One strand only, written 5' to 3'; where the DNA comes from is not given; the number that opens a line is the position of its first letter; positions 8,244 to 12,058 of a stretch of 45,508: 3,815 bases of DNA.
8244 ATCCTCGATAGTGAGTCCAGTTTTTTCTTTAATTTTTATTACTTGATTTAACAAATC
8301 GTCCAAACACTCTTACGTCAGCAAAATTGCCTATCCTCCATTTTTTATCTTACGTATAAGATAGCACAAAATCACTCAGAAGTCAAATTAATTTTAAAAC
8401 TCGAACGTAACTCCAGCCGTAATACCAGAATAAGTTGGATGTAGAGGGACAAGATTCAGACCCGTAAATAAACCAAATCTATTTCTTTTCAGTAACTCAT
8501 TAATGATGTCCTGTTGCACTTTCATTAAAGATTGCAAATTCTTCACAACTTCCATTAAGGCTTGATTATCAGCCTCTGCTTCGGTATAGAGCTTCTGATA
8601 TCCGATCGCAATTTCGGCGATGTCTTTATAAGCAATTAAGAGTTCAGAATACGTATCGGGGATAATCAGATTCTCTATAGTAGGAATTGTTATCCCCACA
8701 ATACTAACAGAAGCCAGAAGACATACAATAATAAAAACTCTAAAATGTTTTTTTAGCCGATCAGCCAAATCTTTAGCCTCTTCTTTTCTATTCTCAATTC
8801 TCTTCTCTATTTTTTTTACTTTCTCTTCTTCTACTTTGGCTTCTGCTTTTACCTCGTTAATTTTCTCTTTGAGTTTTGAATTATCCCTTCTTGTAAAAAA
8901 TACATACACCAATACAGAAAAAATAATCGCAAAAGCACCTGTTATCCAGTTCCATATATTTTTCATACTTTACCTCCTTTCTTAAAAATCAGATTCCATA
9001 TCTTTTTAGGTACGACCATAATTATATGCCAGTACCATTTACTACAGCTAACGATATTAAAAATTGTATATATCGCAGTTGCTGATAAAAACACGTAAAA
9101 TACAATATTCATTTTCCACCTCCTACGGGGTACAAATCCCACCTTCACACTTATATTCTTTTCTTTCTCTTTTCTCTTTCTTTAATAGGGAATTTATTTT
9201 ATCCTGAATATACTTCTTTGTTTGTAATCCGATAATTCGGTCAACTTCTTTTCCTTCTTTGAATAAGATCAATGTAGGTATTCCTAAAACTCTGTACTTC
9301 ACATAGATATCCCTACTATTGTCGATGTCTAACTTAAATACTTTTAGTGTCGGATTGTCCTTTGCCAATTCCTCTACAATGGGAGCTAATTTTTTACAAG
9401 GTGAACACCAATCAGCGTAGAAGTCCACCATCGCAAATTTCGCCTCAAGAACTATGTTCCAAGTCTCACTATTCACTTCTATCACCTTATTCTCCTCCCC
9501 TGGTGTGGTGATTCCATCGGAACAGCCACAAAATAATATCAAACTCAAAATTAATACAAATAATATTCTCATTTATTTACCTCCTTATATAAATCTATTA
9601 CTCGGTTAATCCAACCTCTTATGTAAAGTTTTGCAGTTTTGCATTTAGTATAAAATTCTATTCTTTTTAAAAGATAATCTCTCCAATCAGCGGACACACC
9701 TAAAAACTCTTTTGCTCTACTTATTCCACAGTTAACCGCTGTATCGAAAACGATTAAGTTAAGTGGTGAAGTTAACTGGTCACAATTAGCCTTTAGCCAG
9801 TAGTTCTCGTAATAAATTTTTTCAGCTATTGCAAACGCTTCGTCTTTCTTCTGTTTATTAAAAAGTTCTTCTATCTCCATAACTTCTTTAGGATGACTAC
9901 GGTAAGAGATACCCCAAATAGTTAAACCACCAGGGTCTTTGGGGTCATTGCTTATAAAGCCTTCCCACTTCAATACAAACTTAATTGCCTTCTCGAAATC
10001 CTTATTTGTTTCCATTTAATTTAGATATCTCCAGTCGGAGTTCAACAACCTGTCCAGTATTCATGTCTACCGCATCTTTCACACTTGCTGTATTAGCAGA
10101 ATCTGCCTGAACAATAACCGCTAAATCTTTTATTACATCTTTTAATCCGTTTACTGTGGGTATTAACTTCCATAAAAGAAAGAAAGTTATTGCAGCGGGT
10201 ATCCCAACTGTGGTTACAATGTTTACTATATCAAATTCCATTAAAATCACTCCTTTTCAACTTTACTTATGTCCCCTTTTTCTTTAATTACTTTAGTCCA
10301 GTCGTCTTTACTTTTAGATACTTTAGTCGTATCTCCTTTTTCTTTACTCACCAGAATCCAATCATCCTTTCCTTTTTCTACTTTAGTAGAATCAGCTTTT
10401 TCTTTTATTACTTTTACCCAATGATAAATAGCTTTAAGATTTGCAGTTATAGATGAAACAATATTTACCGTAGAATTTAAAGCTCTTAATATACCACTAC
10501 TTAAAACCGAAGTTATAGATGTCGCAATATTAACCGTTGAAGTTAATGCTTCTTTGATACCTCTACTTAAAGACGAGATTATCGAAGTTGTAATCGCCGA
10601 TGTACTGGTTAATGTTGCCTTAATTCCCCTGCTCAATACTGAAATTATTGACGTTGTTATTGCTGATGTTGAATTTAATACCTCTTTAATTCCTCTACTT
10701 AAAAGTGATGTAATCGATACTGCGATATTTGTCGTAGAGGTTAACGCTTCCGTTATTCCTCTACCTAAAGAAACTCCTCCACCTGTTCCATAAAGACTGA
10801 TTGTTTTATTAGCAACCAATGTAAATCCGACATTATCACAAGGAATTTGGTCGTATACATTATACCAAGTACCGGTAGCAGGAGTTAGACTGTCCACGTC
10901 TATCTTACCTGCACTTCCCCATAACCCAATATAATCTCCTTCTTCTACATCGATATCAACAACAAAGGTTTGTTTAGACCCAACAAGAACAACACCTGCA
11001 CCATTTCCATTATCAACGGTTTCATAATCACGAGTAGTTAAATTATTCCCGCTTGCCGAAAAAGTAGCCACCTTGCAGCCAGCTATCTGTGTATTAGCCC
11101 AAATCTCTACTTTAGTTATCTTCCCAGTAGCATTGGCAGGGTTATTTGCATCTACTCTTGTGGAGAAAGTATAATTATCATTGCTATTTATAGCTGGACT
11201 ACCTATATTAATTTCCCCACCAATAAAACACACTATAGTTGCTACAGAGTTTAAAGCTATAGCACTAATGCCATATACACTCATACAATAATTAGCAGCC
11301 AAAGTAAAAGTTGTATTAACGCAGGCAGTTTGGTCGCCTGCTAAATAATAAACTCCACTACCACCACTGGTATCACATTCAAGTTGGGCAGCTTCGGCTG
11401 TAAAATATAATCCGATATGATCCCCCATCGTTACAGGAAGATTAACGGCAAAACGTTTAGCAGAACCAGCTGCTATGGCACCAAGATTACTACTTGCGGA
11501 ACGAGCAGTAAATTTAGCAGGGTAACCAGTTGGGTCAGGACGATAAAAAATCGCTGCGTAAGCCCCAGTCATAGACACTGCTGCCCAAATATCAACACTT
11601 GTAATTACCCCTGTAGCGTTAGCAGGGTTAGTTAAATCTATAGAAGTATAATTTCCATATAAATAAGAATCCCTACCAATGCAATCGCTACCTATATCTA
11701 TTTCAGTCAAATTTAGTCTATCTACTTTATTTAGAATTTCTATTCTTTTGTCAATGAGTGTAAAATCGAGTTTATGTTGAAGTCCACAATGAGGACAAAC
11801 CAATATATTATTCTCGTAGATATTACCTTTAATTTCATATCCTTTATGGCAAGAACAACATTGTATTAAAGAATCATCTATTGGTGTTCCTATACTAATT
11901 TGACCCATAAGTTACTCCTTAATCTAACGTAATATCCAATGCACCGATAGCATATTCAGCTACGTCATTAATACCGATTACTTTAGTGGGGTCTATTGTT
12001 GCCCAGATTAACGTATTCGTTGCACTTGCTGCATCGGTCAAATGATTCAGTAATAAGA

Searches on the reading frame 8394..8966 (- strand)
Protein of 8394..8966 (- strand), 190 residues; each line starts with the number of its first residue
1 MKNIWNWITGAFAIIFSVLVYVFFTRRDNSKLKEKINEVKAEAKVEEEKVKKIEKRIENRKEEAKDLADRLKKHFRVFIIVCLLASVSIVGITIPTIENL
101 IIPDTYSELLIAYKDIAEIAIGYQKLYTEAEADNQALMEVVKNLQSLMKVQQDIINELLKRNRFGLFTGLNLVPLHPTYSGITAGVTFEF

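Call 7: search_protein_families(library=phrogs, proteins=[window:8394-8966:-], max_evalue=0.01)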
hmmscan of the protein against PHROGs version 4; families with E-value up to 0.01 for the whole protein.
window:8394-8966:- (190 aa): 7 families
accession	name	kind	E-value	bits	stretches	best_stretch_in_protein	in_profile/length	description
phrog_739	-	lysis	5.7e-06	27.5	1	3-73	4-73/122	Rz-like spanin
phrog_1009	-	unknown function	0.00065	20.7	1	8-74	14-81/103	-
phrog_937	-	other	0.001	20.4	1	27-83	36-95/115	hemolysin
phrog_3913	-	unknown function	0.0021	19.3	1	9-74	10-83/89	-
phrog_8103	-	unknown function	0.0056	17.9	1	27-74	9-56/165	-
phrog_3534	-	unknown function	0.0086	17.1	1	26-75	63-112/117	-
phrog_18918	-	unknown function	0.0092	17.3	0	32-101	39-106/109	-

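Call 8: search_protein_families(library=pfam, proteins=[window:8394-8966:-], max_evalue=0.01)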
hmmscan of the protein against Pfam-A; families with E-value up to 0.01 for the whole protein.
window:8394-8966:- (190 aa): 4 families
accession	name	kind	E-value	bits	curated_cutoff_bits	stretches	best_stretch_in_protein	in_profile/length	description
PF03137.26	OATP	-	0.0028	16.4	25.8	1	7-90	220-307/545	Organic Anion Transporter Polypeptide (OATP) family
PF00122.25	E1-E2_ATPase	-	0.0046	16.9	28.1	1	37-94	81-138/181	E1-E2 ATPase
PF15898.10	PRKG1_interact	-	0.0067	17.5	32.4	0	26-63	10-47/101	cGMP-dependent protein kinase interacting domain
PF13000.13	Acatn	-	0.0077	15.3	23.7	0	13-91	208-285/546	Acetyl-coenzyme A transporter 1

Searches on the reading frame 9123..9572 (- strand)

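Call 7: search_protein_families(library=phrogs, proteins=[window:9123-9572:-], max_evalue=0.01)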
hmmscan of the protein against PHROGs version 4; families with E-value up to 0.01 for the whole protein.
window:9123-9572:- (149 aa): 1 family
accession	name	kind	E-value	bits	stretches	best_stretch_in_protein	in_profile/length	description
phrog_22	-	DNA, RNA and nucleotide metabolism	3.5e-09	37.9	1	28-134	50-157/162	thioredoxin domain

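Call 8: search_protein_families(library=pfam, proteins=[window:9123-9572:-], max_evalue=0.01)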
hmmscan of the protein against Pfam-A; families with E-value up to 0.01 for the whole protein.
window:9123-9572:- (149 aa): 6 families
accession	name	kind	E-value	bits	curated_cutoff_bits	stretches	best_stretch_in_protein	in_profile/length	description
PF00085.26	Thioredoxin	-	6.3e-25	87.6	23.5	1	30-127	2-102/103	Thioredoxin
PF13098.12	Thioredoxin_2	-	6.7e-08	33.3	27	1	43-124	4-102/104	Thioredoxin-like domain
PF13905.12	Thioredoxin_8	-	5.3e-06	27.1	27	1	47-80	4-40/94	Thioredoxin-like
PF14595.12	Thioredoxin_9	-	3.1e-05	24.3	25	1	43-109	40-109/129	Thioredoxin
PF13192.12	Thioredoxin_3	-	0.0014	19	24.8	1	56-103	10-55/76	Thioredoxin domain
PF13728.12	TraF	-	0.0057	16.9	23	1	42-108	127-203/224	F plasmid transfer operon protein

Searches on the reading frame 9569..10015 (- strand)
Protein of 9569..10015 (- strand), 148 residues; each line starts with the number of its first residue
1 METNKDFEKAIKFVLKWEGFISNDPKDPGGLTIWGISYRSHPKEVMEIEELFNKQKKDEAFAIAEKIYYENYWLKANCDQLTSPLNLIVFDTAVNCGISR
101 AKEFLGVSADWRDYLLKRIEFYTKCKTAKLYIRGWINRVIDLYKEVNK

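Call 7: search_protein_families(library=phrogs, proteins=[window:9569-10015:-], max_evalue=0.01)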
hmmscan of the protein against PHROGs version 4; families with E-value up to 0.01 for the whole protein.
window:9569-10015:- (148 aa): 2 families
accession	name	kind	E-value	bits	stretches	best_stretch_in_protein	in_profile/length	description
phrog_315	-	lysis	5.4e-30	105.5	1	3-146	331-491/677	endolysin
phrog_12853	-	unknown function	8.5e-15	56.3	1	6-105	2-98/131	-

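Call 8: search_protein_families(library=pfam, proteins=[window:9569-10015:-], max_evalue=0.01)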
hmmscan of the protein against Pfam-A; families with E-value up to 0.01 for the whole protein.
window:9569-10015:- (148 aa): 1 family
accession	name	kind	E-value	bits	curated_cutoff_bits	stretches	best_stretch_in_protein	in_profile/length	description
PF05838.17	Glyco_hydro_108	-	2.5e-21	76.4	21.2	1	11-97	1-85/85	Glycosyl hydrolase 108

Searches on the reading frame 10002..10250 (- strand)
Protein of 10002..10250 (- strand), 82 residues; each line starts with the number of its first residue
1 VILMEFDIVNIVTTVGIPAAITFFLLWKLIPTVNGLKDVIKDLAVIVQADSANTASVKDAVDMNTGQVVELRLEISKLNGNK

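Call 7: search_protein_families(library=phrogs, proteins=[window:10002-10250:-], max_evalue=0.01)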
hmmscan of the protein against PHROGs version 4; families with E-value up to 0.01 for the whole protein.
window:10002-10250:- (82 aa): 0 families

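Call 8: search_protein_families(library=pfam, proteins=[window:10002-10250:-], max_evalue=0.01)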
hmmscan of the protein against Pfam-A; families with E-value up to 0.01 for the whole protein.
window:10002-10250:- (82 aa): 1 family
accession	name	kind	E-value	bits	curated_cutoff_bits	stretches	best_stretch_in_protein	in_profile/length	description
PF12841.12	YvrJ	-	0.0011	19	29.5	1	11-44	1-34/36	YvrJ protein family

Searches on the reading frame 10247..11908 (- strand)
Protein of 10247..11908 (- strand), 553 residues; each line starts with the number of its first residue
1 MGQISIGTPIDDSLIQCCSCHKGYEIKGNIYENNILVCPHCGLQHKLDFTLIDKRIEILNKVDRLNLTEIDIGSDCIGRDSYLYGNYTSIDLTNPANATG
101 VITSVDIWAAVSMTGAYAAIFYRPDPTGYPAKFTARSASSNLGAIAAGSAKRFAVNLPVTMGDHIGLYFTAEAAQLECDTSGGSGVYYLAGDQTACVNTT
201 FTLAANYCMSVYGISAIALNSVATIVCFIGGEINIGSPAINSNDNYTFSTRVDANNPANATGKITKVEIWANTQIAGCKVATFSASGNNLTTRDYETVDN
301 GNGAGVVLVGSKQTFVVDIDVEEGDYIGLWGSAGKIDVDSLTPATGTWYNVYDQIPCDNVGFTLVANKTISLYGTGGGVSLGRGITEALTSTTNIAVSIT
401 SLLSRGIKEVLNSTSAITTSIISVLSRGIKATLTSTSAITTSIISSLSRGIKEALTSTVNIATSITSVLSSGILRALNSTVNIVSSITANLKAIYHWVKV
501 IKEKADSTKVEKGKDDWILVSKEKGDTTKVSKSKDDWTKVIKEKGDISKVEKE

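Call 7: search_protein_families(library=phrogs, proteins=[window:10247-11908:-], max_evalue=0.01)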
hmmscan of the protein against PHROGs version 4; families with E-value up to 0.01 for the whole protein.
window:10247-11908:- (553 aa): 2 families
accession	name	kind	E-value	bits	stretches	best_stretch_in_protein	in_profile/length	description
phrog_167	-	tail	0.00034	19.4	1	360-506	867-986/1555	tail length tape measure protein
phrog_1272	-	tail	0.00042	19.1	1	384-494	789-907/1606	tail length tape measure protein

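Call 8: search_protein_families(library=pfam, proteins=[window:10247-11908:-], max_evalue=0.01)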
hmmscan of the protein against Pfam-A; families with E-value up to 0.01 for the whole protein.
window:10247-11908:- (553 aa): 0 families
